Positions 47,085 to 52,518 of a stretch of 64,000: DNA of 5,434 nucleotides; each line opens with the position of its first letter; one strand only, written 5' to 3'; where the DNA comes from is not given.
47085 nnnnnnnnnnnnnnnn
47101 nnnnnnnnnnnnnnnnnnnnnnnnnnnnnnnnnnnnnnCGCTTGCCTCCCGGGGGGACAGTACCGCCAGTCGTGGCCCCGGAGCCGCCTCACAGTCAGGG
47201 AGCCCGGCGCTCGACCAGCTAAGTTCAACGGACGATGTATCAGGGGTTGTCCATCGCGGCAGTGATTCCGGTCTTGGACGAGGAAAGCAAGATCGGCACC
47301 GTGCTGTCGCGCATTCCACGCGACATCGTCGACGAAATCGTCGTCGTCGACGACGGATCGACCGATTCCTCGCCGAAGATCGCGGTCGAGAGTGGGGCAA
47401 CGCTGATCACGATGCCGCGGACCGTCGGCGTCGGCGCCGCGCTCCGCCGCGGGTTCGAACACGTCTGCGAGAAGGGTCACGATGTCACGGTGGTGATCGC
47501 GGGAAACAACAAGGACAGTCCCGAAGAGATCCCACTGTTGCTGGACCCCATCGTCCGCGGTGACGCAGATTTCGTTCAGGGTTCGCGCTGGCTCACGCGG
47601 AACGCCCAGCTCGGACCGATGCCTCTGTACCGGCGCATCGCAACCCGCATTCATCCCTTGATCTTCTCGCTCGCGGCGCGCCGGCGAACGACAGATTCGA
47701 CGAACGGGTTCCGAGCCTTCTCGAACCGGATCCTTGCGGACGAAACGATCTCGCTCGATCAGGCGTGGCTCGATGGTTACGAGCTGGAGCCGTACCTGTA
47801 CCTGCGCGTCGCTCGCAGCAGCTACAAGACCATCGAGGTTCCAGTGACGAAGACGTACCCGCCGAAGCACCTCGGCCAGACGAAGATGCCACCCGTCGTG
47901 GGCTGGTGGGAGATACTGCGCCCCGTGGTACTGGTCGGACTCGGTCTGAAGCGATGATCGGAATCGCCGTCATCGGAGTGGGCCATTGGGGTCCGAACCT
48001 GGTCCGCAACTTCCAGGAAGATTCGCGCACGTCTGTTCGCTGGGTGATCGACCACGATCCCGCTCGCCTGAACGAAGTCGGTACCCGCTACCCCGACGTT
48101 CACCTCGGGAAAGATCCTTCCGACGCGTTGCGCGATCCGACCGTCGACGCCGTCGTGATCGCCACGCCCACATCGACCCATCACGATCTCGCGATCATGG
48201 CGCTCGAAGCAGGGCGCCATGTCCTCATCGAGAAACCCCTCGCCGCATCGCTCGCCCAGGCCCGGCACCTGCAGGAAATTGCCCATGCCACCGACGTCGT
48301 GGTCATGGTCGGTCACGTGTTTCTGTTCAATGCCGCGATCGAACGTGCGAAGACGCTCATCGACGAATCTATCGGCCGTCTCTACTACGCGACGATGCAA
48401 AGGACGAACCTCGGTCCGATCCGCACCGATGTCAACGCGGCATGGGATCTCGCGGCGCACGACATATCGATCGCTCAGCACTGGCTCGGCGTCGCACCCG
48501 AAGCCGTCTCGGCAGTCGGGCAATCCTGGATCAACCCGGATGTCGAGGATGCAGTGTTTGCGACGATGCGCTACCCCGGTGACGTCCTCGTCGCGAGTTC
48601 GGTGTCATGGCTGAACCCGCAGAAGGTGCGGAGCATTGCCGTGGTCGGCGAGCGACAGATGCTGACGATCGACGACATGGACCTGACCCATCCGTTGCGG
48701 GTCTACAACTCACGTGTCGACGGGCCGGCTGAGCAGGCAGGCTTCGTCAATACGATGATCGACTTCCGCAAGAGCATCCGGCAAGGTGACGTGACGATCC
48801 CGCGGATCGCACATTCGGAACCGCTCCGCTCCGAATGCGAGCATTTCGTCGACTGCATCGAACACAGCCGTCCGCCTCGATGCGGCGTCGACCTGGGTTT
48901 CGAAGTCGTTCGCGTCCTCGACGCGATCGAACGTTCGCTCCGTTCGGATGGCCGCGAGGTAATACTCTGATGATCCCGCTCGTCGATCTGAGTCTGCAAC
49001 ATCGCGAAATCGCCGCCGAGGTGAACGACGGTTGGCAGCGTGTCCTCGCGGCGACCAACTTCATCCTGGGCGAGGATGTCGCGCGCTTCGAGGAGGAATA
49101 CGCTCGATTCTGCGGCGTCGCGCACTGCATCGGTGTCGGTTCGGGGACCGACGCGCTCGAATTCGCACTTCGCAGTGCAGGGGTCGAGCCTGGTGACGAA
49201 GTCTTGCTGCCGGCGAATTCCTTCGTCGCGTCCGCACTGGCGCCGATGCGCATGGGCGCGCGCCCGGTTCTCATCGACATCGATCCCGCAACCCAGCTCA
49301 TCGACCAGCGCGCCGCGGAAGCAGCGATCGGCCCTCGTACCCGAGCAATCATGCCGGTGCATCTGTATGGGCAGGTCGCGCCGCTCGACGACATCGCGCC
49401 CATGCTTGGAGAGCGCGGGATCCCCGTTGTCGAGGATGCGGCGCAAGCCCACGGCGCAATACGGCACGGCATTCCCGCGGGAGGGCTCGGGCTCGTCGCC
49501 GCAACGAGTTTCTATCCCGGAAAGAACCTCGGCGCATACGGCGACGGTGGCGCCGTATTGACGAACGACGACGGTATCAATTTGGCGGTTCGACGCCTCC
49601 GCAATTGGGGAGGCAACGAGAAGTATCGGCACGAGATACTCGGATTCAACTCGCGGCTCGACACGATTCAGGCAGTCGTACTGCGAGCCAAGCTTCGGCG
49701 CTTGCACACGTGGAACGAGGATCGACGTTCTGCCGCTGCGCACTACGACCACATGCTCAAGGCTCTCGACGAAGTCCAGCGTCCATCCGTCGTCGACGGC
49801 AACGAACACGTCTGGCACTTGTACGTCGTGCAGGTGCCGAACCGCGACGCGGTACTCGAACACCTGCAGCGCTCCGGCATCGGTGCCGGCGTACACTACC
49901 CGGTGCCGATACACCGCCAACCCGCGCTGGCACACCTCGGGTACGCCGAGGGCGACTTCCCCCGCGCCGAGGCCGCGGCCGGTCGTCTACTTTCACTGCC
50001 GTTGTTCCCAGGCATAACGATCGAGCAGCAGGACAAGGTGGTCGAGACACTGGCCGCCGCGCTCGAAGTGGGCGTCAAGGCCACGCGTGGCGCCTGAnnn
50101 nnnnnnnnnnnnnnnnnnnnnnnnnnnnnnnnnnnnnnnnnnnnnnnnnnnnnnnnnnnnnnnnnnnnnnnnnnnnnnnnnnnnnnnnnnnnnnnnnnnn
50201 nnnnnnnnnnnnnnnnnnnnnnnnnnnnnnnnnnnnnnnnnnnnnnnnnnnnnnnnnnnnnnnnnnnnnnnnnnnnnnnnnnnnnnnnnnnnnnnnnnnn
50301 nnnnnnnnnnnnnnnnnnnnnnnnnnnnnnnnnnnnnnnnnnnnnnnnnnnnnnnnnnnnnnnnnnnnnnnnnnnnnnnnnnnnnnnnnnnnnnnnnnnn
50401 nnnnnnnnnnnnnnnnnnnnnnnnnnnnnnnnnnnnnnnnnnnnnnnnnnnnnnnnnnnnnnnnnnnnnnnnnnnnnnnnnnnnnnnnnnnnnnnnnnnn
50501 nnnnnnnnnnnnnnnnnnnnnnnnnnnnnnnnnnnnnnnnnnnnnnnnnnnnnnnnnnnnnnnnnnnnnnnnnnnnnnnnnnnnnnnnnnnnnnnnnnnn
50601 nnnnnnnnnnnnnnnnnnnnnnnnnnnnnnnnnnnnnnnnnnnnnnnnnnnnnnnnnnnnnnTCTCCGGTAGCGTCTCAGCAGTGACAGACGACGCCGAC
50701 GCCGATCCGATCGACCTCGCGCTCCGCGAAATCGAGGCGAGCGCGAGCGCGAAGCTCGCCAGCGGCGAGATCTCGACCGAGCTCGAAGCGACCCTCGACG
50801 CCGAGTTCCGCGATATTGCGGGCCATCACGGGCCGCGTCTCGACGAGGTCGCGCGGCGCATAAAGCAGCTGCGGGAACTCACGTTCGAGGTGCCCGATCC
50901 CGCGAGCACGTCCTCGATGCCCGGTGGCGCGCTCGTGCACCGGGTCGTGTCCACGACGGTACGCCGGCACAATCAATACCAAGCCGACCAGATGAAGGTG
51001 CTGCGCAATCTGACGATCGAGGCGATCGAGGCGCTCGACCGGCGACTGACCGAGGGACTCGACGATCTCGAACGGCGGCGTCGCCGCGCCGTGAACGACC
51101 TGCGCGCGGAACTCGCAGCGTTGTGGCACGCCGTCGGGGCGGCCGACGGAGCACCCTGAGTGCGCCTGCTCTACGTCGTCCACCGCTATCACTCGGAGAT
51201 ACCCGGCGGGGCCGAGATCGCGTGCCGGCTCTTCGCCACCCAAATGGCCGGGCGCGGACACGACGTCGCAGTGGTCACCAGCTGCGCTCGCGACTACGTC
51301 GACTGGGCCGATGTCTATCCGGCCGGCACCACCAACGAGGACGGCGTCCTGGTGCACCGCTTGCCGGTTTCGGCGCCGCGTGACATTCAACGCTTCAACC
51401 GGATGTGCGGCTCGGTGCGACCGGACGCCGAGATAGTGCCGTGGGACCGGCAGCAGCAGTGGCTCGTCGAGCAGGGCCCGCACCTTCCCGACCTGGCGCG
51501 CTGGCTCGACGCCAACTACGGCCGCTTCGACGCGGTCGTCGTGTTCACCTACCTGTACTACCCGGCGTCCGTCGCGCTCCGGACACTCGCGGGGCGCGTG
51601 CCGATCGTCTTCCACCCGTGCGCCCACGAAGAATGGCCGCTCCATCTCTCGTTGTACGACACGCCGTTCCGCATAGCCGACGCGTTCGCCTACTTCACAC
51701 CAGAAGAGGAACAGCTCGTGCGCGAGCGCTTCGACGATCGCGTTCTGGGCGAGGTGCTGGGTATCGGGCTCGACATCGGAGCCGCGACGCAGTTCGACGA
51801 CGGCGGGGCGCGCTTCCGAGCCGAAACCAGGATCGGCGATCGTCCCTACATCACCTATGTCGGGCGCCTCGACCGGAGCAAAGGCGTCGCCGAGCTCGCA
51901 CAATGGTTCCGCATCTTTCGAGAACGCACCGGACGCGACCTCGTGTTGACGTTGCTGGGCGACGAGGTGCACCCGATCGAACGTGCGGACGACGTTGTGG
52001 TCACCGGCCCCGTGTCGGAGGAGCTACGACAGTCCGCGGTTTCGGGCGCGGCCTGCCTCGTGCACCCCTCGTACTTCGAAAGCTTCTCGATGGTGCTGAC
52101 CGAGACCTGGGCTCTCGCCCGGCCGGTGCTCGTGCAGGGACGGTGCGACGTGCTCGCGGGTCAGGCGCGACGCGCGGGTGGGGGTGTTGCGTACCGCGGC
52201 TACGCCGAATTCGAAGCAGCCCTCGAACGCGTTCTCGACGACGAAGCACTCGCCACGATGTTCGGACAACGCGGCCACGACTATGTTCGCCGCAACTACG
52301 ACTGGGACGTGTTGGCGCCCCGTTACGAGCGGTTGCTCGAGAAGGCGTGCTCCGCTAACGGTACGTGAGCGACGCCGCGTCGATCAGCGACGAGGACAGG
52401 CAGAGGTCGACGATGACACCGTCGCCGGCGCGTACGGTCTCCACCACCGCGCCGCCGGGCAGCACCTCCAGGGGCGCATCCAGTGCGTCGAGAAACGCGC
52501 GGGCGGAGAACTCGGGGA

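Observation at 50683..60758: Threefold paralogous module: a WbdD-N-terminal-like coiled-coil domain translationally coupled to a GT4, twice as a stand-alone ~160-aa protein and once fused to a methyltransferase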

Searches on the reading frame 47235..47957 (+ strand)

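Call 56: search_protein_families(library=pfam, proteins=[window:47235-47957:+], max_evalue=0.001)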
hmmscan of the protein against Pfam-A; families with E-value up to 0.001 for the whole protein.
window:47235-47957:+ (240 aa): 2 families
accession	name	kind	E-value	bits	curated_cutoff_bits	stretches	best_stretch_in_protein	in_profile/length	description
PF00535.33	Glycos_transf_2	-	3.6e-13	50.2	23.3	1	10-159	3-151/168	Glycosyl transferase family 2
PF13641.12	Glyco_tranf_2_3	-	0.00023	21.7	27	1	7-170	3-174/230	Glycosyltransferase like family 2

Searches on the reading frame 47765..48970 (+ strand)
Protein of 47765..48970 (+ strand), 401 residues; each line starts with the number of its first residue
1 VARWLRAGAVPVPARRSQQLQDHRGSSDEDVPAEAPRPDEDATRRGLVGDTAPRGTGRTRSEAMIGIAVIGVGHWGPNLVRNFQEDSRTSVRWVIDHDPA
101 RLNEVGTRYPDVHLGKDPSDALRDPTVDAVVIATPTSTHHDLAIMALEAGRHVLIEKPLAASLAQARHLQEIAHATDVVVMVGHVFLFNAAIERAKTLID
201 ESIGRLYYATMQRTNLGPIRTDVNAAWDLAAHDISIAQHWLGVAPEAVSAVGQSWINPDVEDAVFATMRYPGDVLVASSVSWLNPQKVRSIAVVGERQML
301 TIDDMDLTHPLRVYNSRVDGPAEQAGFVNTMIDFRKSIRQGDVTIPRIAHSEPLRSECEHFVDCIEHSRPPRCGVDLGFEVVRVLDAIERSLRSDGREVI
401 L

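Call 56: search_protein_families(library=pfam, proteins=[window:47765-48970:+], max_evalue=0.001)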
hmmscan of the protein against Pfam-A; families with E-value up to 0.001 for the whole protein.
window:47765-48970:+ (401 aa): 3 families
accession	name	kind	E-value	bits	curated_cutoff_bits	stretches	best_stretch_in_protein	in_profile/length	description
PF01408.29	GFO_IDH_MocA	-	1.6e-27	97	24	1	66-184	2-120/120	Oxidoreductase family, NAD-binding Rossmann fold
PF22725.1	GFO_IDH_MocA_C3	-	1.4e-12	48.1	27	1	194-300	3-123/124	GFO/IDH/MocA C-terminal domain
PF02894.22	GFO_IDH_MocA_C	-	5.1e-11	43.2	22.9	1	225-395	42-213/218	Oxidoreductase family, C-terminal alpha/beta domain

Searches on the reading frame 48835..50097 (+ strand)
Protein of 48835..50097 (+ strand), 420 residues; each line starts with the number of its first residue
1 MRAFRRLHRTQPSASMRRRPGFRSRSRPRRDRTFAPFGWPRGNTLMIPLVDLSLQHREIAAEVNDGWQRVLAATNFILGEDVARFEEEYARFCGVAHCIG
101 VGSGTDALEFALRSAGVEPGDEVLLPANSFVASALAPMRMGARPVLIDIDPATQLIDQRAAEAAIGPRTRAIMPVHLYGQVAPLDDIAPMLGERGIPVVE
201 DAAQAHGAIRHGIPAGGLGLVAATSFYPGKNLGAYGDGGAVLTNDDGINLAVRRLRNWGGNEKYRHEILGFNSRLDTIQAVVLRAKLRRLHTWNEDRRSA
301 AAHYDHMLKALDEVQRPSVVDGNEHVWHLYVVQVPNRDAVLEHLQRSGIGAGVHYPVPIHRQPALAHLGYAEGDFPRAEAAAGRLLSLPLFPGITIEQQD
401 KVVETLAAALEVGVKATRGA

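Call 56: search_protein_families(library=pfam, proteins=[window:48835-50097:+], max_evalue=0.001)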
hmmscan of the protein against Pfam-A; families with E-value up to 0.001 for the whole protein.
window:48835-50097:+ (420 aa): 2 families
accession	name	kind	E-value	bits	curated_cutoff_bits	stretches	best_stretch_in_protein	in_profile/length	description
PF01041.23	DegT_DnrJ_EryC1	-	5.2e-109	365.2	19.8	1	60-406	4-359/360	DegT/DnrJ/EryC1/StrS aminotransferase family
PF00266.25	Aminotran_5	-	0.00015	21.3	21.5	1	90-218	53-192/371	Aminotransferase class-V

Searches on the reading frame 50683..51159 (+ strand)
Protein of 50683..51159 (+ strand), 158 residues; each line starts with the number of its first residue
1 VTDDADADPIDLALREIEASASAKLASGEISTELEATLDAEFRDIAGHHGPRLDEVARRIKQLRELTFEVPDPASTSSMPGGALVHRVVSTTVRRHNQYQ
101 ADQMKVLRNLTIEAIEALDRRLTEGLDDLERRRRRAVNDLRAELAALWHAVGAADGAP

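Call 4: search_protein_families(library=pfam, proteins=[window:50683-51159:+], max_evalue=0.1)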
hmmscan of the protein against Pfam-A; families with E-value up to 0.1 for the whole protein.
window:50683-51159:+ (158 aa): 1 family
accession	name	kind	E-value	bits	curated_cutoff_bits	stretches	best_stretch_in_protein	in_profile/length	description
PF01442.23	Apolipoprotein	-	0.032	14.4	90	0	112-146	87-121/190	Apolipoprotein A1/A4/E domain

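Call 9: search_protein_families(library=ncbifam, proteins=[window:50683-51159:+], max_evalue=0.01)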
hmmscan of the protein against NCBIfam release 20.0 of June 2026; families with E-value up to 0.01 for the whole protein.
window:50683-51159:+ (158 aa): 0 families

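Call 23: search_protein_families(library=pfam, alignment_id=A3, max_evalue=0.001)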
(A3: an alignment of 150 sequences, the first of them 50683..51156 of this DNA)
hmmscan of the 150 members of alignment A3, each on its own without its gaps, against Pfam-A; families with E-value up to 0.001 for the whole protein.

A. member 1, window:50683-51156:+ (158 aa): 0 families

B. families by the number of members that match (of 150 scanned): 15 families
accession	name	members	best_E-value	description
PF13489.12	Methyltransf_23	36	1.1e-19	Methyltransferase domain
PF07021.18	MetW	33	9.4e-12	Methionine biosynthesis protein MetW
PF08241.18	Methyltransf_11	28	4.2e-13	Methyltransferase domain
PF13649.12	Methyltransf_25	28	4.6e-12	Methyltransferase domain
PF08242.18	Methyltransf_12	14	1.2e-10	Methyltransferase domain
PF13847.12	Methyltransf_31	8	2.6e-08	Methyltransferase domain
PF02353.26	CMAS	4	0.00044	Mycolic acid cyclopropane synthetase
PF04102.17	SlyX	2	0.0006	SlyX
PF22888.1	FIMAH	2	0.00098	FIMAH domain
PF00982.27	Glyco_transf_20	1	4.4e-15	Glycosyltransferase family 20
PF13462.12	Thioredoxin_4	1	1.9e-07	Thioredoxin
PF18557.6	NepR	1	0.0001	Anti-sigma factor NepR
PF07704.17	PSK_trans_fac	1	0.00073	Rv0623-like transcription factor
PF01442.23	Apolipoprotein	1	0.00077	Apolipoprotein A1/A4/E domain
PF23991.1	DUF7310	1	0.00078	Coiled-coil region of unknown function (DUF7310)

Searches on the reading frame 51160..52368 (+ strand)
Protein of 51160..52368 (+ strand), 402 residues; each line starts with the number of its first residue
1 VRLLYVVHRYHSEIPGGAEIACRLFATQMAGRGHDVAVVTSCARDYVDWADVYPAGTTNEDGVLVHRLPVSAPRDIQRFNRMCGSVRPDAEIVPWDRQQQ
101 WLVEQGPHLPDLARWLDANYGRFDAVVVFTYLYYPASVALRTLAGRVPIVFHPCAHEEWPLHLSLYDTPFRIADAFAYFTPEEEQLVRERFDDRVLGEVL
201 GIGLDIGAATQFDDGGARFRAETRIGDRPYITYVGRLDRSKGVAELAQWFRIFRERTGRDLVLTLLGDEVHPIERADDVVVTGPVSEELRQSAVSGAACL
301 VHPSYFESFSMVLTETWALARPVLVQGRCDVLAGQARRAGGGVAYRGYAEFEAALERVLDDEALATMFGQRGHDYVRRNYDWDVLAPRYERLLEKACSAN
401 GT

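Call 4: search_protein_families(library=pfam, proteins=[window:51160-52368:+], max_evalue=0.1)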
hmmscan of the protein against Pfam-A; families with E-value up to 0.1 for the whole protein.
window:51160-52368:+ (402 aa): 4 families
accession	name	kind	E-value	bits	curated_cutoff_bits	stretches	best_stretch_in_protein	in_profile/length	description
PF00534.26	Glycos_transf_1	-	3.9e-14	53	26.4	1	220-372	6-169/172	Glycosyl transferases group 1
PF13692.12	Glyco_trans_1_4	-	6.5e-13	49.6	27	1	228-361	1-142/142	Glycosyl transferases group 1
PF13579.12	Glyco_trans_4_4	-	1.5e-07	32.3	29.7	1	16-179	1-134/158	Glycosyl transferase 4-like domain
PF13439.12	Glyco_transf_4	-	2e-05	25.1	28.5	1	15-159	1-107/170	Glycosyltransferase Family 4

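Call 9: search_protein_families(library=ncbifam, proteins=[window:51160-52368:+], max_evalue=0.01)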
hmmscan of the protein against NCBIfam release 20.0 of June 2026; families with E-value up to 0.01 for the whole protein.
window:51160-52368:+ (402 aa): 15 families
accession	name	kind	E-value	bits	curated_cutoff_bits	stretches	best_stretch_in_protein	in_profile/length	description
NF038295.1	EPS_HpsP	equivalog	2.3e-14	53.2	550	1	175-387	155-378/388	hormogonium polysaccharide biosynthesis glycosyltransferase HpsP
NF047684.1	TeichurnBiosyTuaC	equivalog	6.5e-09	35.2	550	1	197-381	187-374/391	teichuronic acid biosynthesis protein TuaC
TIGR02149.1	glgA_Coryne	subfamily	1.8e-08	34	302.4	1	213-395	188-389/391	glycogen synthase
NF053787.1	GlcN_PG_synth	equivalog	1.6e-06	27.2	480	1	218-385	186-348/361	N-acetylglucosaminyl phosphatidylglycerol synthase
NF038229.1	Glyco4_Geo_Pelo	equivalog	5.6e-06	25.6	400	1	296-395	237-335/338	GPMC system family 4 glycosyltransferase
TIGR03449.1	mycothiol_MshA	equivalog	4.2e-05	22.6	462.5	1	279-396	286-403/406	D-inositol-3-phosphate glycosyltransferase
NF012028.0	PRK15484.1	subfamily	0.00024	20.3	618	1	278-394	258-376/380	lipopolysaccharide N-acetylglucosaminyltransferase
TIGR04047.1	MSMEG_0565_glyc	hypoth_equivalog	0.00045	19.4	259.85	1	277-386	258-364/373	MSMEG_0565 family glycosyltransferase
TIGR03088.1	stp2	hypoth_equivalog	0.00048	19.3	409.05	1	230-395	196-372/374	TIGR03088 family PEP-CTERM/XrtA system glycosyltransferase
TIGR03087.1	stp1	hypoth_equivalog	0.00064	19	316.65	1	268-394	271-395/397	TIGR03087 family PEP-CTERM/XrtA system glycosyltransferase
NF041876.1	EPS_EpsE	equivalog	0.00081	18.7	400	1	232-384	218-384/389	exopolysaccharide biosynthesis GT4 family glycosyltransferase EpsE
NF049987.1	DaglGlyslTfaseDgs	equivalog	0.0021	17.1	500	1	275-327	210-262/332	processive diacylglycerol alpha-glucosyltransferase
NF041010.1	glycosy_Agl16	equivalog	0.0043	16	575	1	268-392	225-347/352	glycosylation protein Agl16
NF046085.1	XrtY_assoc_Gly1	equivalog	0.0089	14.9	400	0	276-395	264-383/387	XrtY-associated glycosyltransferase XYAG1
TIGR04157.1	glyco_rSAM_CFB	subfamily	0.009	15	400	0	229-323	228-327/406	TIGR04157 family glycosyltransferase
